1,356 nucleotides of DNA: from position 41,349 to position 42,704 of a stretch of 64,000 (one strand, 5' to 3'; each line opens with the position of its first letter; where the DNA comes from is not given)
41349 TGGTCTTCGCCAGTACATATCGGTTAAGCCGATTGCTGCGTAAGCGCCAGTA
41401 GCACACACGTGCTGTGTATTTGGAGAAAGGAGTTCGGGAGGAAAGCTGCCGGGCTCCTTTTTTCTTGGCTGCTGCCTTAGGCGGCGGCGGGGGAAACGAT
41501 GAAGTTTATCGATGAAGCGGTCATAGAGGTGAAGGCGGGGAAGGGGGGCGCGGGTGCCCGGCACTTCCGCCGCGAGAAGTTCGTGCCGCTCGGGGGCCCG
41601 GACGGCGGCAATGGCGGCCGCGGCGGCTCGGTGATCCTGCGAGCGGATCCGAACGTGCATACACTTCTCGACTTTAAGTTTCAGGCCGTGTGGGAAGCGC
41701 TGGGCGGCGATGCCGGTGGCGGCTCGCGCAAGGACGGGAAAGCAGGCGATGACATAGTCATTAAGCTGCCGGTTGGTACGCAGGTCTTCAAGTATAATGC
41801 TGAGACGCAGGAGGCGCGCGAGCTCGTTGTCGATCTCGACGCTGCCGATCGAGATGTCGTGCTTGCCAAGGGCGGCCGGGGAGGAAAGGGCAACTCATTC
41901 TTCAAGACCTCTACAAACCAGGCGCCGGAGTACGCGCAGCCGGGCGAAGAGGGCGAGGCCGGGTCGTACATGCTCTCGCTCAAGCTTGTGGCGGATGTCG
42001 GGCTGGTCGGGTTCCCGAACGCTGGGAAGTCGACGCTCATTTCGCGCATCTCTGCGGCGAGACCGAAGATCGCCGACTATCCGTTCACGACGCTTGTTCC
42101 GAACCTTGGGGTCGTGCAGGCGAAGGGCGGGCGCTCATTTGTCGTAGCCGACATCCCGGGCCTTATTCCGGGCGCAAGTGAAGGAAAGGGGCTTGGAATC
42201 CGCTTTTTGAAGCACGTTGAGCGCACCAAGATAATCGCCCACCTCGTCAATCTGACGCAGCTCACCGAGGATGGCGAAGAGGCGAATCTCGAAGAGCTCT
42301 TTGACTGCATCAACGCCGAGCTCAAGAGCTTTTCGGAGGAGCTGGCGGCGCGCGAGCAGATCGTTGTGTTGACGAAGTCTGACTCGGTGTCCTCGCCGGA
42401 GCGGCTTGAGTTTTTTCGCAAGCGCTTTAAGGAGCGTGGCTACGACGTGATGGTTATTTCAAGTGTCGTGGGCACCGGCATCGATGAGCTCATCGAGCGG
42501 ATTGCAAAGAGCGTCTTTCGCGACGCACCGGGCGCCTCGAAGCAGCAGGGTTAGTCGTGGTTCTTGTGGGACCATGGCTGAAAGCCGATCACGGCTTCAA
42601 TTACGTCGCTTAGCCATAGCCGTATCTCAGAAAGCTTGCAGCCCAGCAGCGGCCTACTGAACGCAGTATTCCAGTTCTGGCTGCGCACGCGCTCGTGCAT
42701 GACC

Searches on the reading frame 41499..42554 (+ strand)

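Call 63: search_protein_families(library=pfam, proteins=[window:41499-42554:+], max_evalue=0.0001)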
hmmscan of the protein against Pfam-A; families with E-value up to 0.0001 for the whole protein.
window:41499-42554:+ (351 aa): 4 families
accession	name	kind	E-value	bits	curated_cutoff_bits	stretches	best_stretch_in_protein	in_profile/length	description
PF01018.28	GTP1_OBG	-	1.6e-53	181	27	1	4-163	1-155/155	GTP1/OBG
PF01926.29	MMR_HSR1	-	1.1e-23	83.9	21.9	1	166-293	1-113/113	50S ribosome-binding GTPase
PF02421.24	FeoB_N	-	1.6e-08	34.7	27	1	167-222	3-57/156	Ferrous iron transport protein B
PF03193.22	RsgA_GTPase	-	1.1e-05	25.7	30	0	286-338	55-107/174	RsgA GTPase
